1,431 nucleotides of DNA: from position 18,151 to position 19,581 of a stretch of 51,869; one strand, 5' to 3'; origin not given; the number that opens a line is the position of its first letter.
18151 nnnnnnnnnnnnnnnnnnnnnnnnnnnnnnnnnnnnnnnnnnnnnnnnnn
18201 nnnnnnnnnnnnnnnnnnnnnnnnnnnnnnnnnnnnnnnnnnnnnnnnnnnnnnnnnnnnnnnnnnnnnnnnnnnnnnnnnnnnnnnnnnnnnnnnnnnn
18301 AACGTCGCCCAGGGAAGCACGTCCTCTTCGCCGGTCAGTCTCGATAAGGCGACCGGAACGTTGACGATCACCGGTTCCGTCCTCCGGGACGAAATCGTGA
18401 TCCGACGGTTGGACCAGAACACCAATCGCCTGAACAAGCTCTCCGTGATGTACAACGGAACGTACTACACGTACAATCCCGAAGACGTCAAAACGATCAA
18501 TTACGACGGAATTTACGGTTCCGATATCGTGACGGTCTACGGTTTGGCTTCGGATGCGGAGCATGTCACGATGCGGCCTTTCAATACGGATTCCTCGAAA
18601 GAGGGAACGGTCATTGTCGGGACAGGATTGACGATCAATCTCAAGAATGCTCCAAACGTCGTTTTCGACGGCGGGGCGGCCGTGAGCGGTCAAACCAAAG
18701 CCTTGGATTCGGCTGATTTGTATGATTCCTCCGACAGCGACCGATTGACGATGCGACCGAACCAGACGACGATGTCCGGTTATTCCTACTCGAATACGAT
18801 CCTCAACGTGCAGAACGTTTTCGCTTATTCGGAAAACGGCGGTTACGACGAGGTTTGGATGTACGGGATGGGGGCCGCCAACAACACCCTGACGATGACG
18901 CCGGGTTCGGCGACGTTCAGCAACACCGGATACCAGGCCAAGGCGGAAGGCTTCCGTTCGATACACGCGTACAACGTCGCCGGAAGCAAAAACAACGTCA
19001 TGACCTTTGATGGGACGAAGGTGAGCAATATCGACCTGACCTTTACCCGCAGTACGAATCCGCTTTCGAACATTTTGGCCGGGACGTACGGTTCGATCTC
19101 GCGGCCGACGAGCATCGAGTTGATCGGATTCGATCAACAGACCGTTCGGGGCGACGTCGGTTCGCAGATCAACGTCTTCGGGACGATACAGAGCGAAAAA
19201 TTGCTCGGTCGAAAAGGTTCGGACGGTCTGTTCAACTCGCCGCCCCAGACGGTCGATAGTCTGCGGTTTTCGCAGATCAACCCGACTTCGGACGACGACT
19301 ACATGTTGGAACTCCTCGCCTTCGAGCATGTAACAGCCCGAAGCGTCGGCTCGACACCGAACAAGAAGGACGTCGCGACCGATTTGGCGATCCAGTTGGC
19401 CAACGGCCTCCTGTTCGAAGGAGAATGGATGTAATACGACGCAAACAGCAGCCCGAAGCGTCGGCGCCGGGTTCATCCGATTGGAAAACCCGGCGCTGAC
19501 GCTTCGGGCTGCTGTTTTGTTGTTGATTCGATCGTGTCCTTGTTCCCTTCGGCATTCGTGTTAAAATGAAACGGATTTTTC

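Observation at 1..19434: One uninterrupted ORF of >19.4 kb (>6,452 aa) still open at the window edge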

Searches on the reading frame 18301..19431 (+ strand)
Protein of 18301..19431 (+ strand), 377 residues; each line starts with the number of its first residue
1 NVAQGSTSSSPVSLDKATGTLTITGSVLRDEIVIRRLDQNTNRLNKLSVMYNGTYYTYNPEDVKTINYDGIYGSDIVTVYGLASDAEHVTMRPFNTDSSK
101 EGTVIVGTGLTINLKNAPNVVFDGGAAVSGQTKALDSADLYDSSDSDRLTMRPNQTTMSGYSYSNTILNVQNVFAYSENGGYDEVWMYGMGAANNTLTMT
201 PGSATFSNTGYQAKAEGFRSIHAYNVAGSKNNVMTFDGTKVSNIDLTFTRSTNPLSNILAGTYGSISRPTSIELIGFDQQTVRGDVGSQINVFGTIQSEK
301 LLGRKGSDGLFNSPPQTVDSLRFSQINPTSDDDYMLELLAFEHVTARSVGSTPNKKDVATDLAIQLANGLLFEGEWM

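Call 49: search_protein_families(library=pfam, proteins=[window:18301-19431:+], max_evalue=1)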
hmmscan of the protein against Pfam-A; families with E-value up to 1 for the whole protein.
window:18301-19431:+ (377 aa): 0 families

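Call 50: search_protein_representatives(protein=window:18313-19431:+)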
Query: 373 residues. Proteins with E-value up to 0.001 (for the whole library): 696; up to 1e-10: 260; up to 1e-30: 7. The best 150 are listed.
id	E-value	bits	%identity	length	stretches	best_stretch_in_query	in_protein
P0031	1.6e-71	257.4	49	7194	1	6-369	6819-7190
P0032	1.7e-60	221.1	42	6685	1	3-372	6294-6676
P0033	3.9e-45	170.6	33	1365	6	125-227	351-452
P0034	1.2e-44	168.9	40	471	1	4-372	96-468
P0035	1.4e-33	132.6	33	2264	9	131-224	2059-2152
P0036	1.3e-32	129.4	29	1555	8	126-234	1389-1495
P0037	9.3e-32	126.6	30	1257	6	45-224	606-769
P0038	8.1e-30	120.2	34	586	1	3-339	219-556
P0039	9.5e-29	116.7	35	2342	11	131-230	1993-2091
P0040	1.2e-28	116.3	29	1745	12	123-221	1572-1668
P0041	8.1e-28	113.6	32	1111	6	132-234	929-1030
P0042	2.1e-27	112.2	31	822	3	42-225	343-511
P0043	3.5e-27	111.5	31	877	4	129-225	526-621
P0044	6.7e-27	110.6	32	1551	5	132-226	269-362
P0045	8.1e-27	110.3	34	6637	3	4-227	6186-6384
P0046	1.3e-26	109.6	32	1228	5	131-225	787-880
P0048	6.5e-26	107.4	30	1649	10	71-269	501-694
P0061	5.0e-22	94.6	30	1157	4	128-236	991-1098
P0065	1.9e-21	92.7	29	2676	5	131-229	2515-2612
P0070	8.7e-21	90.5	31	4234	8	129-227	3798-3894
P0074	4.3e-20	88.2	35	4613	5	48-229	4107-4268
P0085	9.8e-19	83.7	28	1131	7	132-241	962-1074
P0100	1.3e-17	80.0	26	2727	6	132-230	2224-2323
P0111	9.5e-17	77.2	29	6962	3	118-234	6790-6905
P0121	4.6e-16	75.0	33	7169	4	131-225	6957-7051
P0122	5.0e-16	74.8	28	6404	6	132-229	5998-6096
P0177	4.6e-14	68.4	38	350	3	132-226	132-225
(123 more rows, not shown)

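Call 56: find_encoding_contigs(protein=P0031, flank=10000, max_places=3)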
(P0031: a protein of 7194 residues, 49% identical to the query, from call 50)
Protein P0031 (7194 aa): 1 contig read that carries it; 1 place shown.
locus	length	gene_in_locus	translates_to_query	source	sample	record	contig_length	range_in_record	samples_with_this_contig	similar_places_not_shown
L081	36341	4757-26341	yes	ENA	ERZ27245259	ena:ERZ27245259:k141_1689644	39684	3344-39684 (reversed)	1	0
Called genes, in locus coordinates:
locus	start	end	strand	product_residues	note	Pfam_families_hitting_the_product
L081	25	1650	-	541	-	-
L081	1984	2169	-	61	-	-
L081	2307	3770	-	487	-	PF12740:PETase (weak)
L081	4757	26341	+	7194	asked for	PF16656:Pur_ac_phosph_N (faint), PF25059:FN3_DSCAM-DSCAML_C (faint), PF00041:fn3 (weak), PF20009:GEVED, PF17210:SdrD_B, PF20009:GEVED, PF22904:NOMO1-like_2nd (weak), PF20009:GEVED (weak)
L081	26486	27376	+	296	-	PF05990:DUF900 (weak)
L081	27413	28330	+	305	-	PF01795:Methyltransf_5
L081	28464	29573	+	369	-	PF01073:3Beta_HSD (weak), PF01370:Epimerase, PF02719:Polysacc_synt_2, PF04321:RmlD_sub_bind, PF16363:GDP_Man_Dehyd, PF07993:NAD_binding_4 (faint)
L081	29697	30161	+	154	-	-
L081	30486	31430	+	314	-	PF00465:Fe-ADH, PF13685:Fe-ADH_2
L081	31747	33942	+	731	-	PF13401:AAA_22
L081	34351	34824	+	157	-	PF00731:AIRC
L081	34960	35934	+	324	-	PF00294:PfkB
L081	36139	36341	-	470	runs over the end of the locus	PF01408:GFO_IDH_MocA, PF19051:GFO_IDH_MocA_C2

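Call 59: search_protein_families(library=pfam, proteins=[P0177], max_evalue=10)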
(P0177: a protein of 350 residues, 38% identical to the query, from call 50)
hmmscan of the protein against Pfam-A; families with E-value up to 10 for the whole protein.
P0177 (350 aa): 3 families
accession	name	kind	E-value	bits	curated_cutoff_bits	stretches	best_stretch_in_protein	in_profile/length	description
PF04904.21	SAM_NCD1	-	5.3e-05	23.6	24.3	0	208-235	15-42/79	NAB conserved region 1 (NCD1) SAM domain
PF19694.4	DUF6194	-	0.0089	16.3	27.1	0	32-58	83-110/146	Family of unknown function (DUF6194)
PF22911.1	PRAS_NT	-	0.17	12.8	27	0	72-92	11-31/68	Proline-rich AKT1 substrate 1, N-terminal domain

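Call 73: predict_structure(alignment_id=A6)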
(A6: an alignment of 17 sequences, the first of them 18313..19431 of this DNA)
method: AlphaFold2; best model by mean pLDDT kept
length: 373 residues; sequences in the alignment: 17
mean_pLDDT: 82.7   pTM: 0.83
mean pLDDT of the five models: 82.7, 81.4, 77.4, 75.8, 71.9
residues with pLDDT >= 90: 185; 70-90: 115; 50-70: 46; < 50: 27
segments of 3 or more residues with pLDDT < 50: 1-3, 302-310, 349-361
pLDDT, mean of each block of 10 residues (from residue 1): 71 97 95 65 93 94 92 92 93 82 94 95 75 95 95 96 96 94 89 94 92 96 81 87 84 89 88 90 81 70 46 64 58 81 65 42 58 57
secondary structure, 60 per line:
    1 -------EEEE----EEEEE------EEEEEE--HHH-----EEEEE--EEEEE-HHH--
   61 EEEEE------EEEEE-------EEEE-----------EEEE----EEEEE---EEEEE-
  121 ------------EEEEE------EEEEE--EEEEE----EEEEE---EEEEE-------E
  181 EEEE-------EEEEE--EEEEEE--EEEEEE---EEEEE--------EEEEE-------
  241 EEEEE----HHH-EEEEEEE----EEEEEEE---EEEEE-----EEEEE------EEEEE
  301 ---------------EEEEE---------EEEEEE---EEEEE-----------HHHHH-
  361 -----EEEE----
elements in order: E8-11 E16-20 E27-32 E43-47 E50-54 E61-65 E72-76 E84-87 E99-102 E107-111 E115-119 E133-137 E144-148 E151-155 E160-164 E168-172 E180-184 E192-196 E199-204 E207-212 E216-220 E229-233 E241-245 E254-260 E265-271 E275-279 E285-289 E296-300 E316-320 E330-335 E339-343 H355-359 E366-369

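Call 78: fold_search(model_id=the predicted structure, library=pdb)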
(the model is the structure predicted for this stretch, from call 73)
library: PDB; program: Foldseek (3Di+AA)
matches with E <= 10: 520; with E <= 0.001: 0
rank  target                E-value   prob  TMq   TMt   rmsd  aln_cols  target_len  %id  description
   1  7rah_E                8.6e-03  0.51  0.22  0.23  13.4       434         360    9  Adenylate cyclase toxin RTX domain fragment bound to M1H5 Fab and M2B10 Fab (released 2021-09-15)
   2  9euw                  2.2e-02  0.35  0.25  0.05  21.7       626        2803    8  Lymphostatin, conformation 2 (composite structure) (released 2025-04-09)
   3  7nit_C                1.3e-01  0.03  0.07  0.03  20.5       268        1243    8  X-ray structure of a multidomain BbgIII from Bifidobacterium bifidum (released 2021-12-22)
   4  9cse                  1.4e-01  0.33  0.16  0.20  11.7       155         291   12  Crystal structure of Repeats-in-Toxin-like domain from Aeromonas hydrophila (released 2025-05-14)
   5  6sus                  3.2e-01  0.15  0.22  0.28  14.0       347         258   10  Crystal structure of RTX domain blocks IV and V of adenylate cyclase toxin from Bordetella pertussis (released 2020-09-16)
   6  7wt6                  5.9e-01  0.05  0.09  0.13  12.5       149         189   13  Crystal structure of full-length peptidyl-tRNA hydrolase from Mycobacterium tuberculosis (released 2022-04-13)
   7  3rri_A                6.5e-01  0.08  0.09  0.18  13.0       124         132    9  Crystal structure of glyoxalase/bleomycin resistance protein/dioxygenase from Alicyclobacillus acidocaldarius (released 2011-08-10)
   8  3ozb_D                6.8e-01  0.02  0.08  0.11  16.0       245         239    7  Crystal Structure of 5'-methylthioinosine phosphorylase from Psedomonas aeruginosa in complex with hypoxanthine (released 2011-08-10)
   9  4x8x_B                6.8e-01  0.01  0.07  0.07  25.0       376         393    9  Crystal structure of Dscam1 isoform 1.9, N-terminal four Ig domains (released 2015-12-16)
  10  4hd0_B                7.2e-01  0.12  0.13  0.15  13.8       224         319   11  Mre11 ATLD17/18 mutation retains Tel1/ATM activity but blocks DNA double-strand break repair (released 2012-10-31)
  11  1ii7_A                7.2e-01  0.04  0.14  0.15  16.5       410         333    7  Crystal structure of P. furiosus Mre11 with manganese and dAMP (released 2001-05-30)
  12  7ljd_A                7.6e-01  0.07  0.08  0.11  10.1       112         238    5  Allosteric modulator LY3154207 binding to dopamine-bound dopamine receptor 1 in complex with miniGs protein (released 2021-03-03)
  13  5f6q_A                7.9e-01  0.04  0.08  0.14  11.8       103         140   12  Crystal Structure of Metallothiol Transferase from Bacillus anthracis str. Ames (released 2015-12-23)
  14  4tym                  7.9e-01  0.04  0.08  0.11  15.2       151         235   12  Crystal structure of purine nucleoside phosphorylase from Streptococcus agalactiae 2603V/R, NYSGRC Target 030935 (released 2014-07-23)
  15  5cj3_B                8.4e-01  0.06  0.10  0.20  12.2       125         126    9  Crystal structure of the zorbamycin binding protein (ZbmA) from Streptomyces flavoviridis with zorbamycin (released 2015-07-22)
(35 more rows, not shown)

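Call 94: list_cluster_members(proteins=[P0031, P0032, P0045, P0121, P0035, P0040, P0046, P0061, P0085, P0111])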
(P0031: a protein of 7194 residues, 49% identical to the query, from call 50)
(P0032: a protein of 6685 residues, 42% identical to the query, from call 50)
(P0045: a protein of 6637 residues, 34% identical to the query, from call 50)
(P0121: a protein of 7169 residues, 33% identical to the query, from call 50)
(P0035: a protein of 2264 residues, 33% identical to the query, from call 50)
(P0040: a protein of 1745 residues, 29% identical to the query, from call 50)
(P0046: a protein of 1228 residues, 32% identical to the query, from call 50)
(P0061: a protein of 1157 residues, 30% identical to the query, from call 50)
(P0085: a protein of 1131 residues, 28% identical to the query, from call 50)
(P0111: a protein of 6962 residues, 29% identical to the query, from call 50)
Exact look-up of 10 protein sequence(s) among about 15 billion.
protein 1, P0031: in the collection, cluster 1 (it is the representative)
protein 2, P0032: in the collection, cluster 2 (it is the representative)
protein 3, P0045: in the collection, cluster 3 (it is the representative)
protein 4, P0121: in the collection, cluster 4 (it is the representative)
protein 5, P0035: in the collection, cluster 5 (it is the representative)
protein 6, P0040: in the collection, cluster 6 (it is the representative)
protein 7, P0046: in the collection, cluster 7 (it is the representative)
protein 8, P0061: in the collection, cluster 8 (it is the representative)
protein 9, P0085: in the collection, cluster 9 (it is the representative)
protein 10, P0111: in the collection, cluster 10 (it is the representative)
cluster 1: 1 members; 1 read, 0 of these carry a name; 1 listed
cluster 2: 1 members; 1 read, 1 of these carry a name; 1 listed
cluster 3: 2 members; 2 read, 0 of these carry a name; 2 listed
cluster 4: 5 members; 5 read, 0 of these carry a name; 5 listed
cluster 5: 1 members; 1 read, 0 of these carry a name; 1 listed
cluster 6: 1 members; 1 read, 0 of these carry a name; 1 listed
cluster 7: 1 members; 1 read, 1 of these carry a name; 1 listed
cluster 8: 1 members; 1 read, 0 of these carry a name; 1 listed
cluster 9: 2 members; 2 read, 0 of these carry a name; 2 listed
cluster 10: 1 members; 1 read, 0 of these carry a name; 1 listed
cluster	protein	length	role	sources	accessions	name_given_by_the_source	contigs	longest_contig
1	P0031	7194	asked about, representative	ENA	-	-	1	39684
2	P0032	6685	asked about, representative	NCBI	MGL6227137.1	MAG: GEVED domain-containing protein [Thermoguttaceae bacterium]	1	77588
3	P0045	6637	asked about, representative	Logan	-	-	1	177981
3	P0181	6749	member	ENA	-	-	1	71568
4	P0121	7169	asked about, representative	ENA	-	-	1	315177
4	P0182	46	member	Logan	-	-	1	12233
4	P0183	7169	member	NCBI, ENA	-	-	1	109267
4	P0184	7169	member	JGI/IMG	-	-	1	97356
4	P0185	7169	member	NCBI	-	-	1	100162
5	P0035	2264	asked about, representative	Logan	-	-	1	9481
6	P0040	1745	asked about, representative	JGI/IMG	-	-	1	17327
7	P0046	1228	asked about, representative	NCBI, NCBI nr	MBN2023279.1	MAG: proprotein convertase P-domain-containing protein [Pirellulales bacterium] | proprotein convertase P-domain-containing protein [Pirellulales bacterium]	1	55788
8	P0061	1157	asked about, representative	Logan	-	-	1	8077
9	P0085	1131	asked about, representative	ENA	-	-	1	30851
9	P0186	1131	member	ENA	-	-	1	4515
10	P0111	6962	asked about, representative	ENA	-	-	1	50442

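Call 99: search_protein_families(library=ncbifam, proteins=[P0177, P0046, window:18313-19431:+, L081:4757-7900:+, P0034], max_evalue=1)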
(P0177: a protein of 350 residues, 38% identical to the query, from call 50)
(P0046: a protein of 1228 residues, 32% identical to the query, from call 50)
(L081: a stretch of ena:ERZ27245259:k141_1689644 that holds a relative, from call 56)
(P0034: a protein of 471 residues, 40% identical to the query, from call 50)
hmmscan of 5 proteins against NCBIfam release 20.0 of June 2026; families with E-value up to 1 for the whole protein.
P0177 (350 aa): 0 families

P0046 (1228 aa): 0 families

window:18313-19431:+ (373 aa): 1 family
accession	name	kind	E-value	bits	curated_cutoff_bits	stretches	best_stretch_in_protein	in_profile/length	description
NF041561.1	PraA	equivalog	0.012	15.1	150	1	77-136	19-78/166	alkane oxidation protein activator PraA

L081:4757-7900:+ (1048 aa): 3 families
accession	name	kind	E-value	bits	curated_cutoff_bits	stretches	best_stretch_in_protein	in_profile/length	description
NF050131.1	BGluronaseAbsR1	equivalog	0.019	13.9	650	1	544-636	71-162/361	beta-glucuronidase AbsR1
TIGR03296.1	M6dom_TIGR03296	domain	0.033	14.1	110.8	1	619-640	167-188/286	M6 family metalloprotease domain-containing protein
NF033823.0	archmetzin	subfamily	0.47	10.4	145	1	622-634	126-138/170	archaemetzincin family Zn-dependent metalloprotease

P0034 (471 aa): 0 families

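Call 100: list_cluster_members(proteins=[P0033, P0036, P0039, P0044, P0048, P0065, P0070, P0074, P0100, P0122])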
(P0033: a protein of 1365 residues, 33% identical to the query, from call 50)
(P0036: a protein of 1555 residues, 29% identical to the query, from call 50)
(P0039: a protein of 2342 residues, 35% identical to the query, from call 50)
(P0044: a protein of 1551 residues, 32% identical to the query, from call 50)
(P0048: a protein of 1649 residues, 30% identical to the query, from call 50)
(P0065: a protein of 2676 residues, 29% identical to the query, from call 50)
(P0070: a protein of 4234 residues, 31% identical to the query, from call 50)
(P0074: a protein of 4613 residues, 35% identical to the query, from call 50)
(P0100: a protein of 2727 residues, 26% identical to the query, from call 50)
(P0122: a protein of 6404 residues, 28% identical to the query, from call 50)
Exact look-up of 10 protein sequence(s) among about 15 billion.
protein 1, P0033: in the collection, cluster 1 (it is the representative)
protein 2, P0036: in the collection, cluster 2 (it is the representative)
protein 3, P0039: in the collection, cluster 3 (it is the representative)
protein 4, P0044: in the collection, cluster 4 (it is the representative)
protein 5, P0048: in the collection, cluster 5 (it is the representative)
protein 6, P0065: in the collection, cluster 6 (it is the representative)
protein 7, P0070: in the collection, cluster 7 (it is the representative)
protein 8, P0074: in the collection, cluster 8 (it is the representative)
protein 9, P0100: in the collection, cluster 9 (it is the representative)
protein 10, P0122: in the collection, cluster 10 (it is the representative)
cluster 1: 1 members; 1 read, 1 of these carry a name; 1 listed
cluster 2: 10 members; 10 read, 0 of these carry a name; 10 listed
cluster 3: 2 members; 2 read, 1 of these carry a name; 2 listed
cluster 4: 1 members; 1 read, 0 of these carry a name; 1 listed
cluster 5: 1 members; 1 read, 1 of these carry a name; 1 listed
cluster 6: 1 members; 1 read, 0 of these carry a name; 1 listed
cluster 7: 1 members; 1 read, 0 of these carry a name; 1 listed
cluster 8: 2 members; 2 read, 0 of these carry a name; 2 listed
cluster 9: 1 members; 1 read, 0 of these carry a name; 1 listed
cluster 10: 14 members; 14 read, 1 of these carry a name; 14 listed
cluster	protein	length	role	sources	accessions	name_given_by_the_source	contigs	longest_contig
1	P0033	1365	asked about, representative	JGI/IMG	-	hypothetical protein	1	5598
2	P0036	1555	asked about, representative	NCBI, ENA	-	-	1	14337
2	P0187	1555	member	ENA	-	-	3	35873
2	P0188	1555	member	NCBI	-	-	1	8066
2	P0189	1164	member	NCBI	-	-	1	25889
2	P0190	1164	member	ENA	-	-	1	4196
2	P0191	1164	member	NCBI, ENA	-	-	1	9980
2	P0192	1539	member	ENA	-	-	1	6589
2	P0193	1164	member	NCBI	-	-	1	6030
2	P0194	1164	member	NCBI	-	-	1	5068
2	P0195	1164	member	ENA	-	-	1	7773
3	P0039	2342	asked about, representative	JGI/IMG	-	hypothetical protein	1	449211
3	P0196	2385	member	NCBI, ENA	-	-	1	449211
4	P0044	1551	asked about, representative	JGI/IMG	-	-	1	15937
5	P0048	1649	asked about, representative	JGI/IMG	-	hypothetical protein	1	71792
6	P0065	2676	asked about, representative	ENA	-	-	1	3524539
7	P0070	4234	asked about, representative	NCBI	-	-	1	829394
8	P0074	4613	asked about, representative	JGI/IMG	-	-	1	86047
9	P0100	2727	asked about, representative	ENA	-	-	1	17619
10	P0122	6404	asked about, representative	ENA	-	-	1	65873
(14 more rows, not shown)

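Call 118: search_solved_structures(query=A6, max_evalue=5)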
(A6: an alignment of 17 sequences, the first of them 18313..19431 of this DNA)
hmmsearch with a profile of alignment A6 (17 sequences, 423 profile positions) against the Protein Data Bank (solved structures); distinct sequences matched with E-value up to 5: 1.
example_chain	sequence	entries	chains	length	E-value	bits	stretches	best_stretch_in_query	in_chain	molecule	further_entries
4heq_A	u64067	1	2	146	0.44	12.3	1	130-190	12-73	Flavodoxin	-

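Call 121: fold_search(model_id=the predicted structure, library=viral)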
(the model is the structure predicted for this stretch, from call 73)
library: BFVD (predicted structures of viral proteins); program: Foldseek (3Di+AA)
matches with E <= 10: 198; with E <= 0.001: 0
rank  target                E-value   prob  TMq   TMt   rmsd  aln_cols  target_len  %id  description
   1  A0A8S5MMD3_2          1.3e-02  0.05  0.08  0.04  28.0       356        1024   11  Baseplate J like protein [Siphoviridae sp. ctxc31]
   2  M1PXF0                5.5e-02  0.03  0.09  0.06  21.3       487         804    9  ATPase family protein [Moumouvirus goulette]
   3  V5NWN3                5.8e-02  0.03  0.08  0.05  26.6       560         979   10  Putative carcinoembryonic antigen-related cell adhesion molecule 1 isoform protein [Chelonid alphaherpesvirus 5]
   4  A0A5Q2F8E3            1.0e-01  0.05  0.10  0.07  25.1       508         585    6  (no name in the UniProt tables at hand)
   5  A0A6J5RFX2            2.4e-01  0.06  0.09  0.05  21.6       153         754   18  Collagen triple helix repeat [uncultured Caudovirales phage]
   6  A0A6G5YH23            2.4e-01  0.01  0.06  0.05  34.8       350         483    8  (no name in the UniProt tables at hand)
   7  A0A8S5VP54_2          2.9e-01  0.02  0.08  0.04  18.8       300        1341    9  (no name in the UniProt tables at hand)
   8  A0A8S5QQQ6            3.1e-01  0.04  0.06  0.05  24.1       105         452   13  BppU domain protein [Siphoviridae sp. ct8LX107]
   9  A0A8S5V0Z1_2          3.1e-01  0.02  0.08  0.04  20.4       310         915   10  Putative membrane protein [Siphoviridae sp. ct3r22]
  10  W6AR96                3.8e-01  0.08  0.12  0.18   9.6       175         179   11  Uncharacterized protein [Erwinia phage Ea35-70]
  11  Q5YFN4                4.4e-01  0.02  0.10  0.11  19.1       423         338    7  Ig-like domain-containing protein [Singapore grouper iridovirus]
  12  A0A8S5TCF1            4.6e-01  0.02  0.07  0.05  22.1       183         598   11  Tailspike protein [Podoviridae sp. ctlMy11]
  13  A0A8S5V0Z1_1          4.6e-01  0.01  0.08  0.04  31.2       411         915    8  Putative membrane protein [Siphoviridae sp. ct3r22]
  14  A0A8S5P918            5.1e-01  0.02  0.08  0.03  21.9       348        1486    8  Collagen triple helix repeat protein [Podoviridae sp. ctU7u6]
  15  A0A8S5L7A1            5.4e-01  0.02  0.09  0.04  33.9       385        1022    8  Structural protein [CrAss-like virus sp. ctt4r3]
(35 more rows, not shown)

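Call 122: find_encoding_contigs(protein=P0032, flank=10000, max_places=2)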
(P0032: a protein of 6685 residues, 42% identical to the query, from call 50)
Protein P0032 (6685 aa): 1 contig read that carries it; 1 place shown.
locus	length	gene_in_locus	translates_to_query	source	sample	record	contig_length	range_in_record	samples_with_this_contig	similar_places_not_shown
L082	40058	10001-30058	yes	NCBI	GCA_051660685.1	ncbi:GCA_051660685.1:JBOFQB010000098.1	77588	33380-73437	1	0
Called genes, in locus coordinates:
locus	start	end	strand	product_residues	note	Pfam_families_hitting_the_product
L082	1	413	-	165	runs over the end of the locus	-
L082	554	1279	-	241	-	-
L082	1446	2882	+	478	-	PF13424:TPR_12 (faint)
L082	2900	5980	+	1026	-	PF18582:HZS_alpha, PF11845:Tll0287-like (faint)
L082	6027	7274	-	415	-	PF00155:Aminotran_1_2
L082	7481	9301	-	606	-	PF03403:PAF-AH_p_II, PF12740:PETase (weak)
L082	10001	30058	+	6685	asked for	PF04151:PPC (faint), PF20009:GEVED (weak), PF17210:SdrD_B, PF20009:GEVED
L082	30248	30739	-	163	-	PF03963:FlgD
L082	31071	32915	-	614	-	PF02120:Flg_hook, PF09483:HpaP (weak)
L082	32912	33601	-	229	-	-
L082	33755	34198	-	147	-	PF02050:FliJ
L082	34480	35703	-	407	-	PF06439:3keto-disac_hyd, PF20407:DUF1583_N (faint), PF06439:3keto-disac_hyd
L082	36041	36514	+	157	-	PF01842:ACT, PF22629:ACT_AHAS_ss, PF13710:ACT_5, PF10369:ALS_ss_C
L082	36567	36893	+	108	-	PF01906:YbjQ_1, PF23025:YbjQ_2 (weak)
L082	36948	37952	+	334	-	PF00670:AdoHcyase_NAD, PF02826:2-Hacid_dh_C (weak), PF03446:NAD_binding_2 (faint), PF03807:F420_oxidored (weak), PF07991:KARI_N, PF01450:KARI_C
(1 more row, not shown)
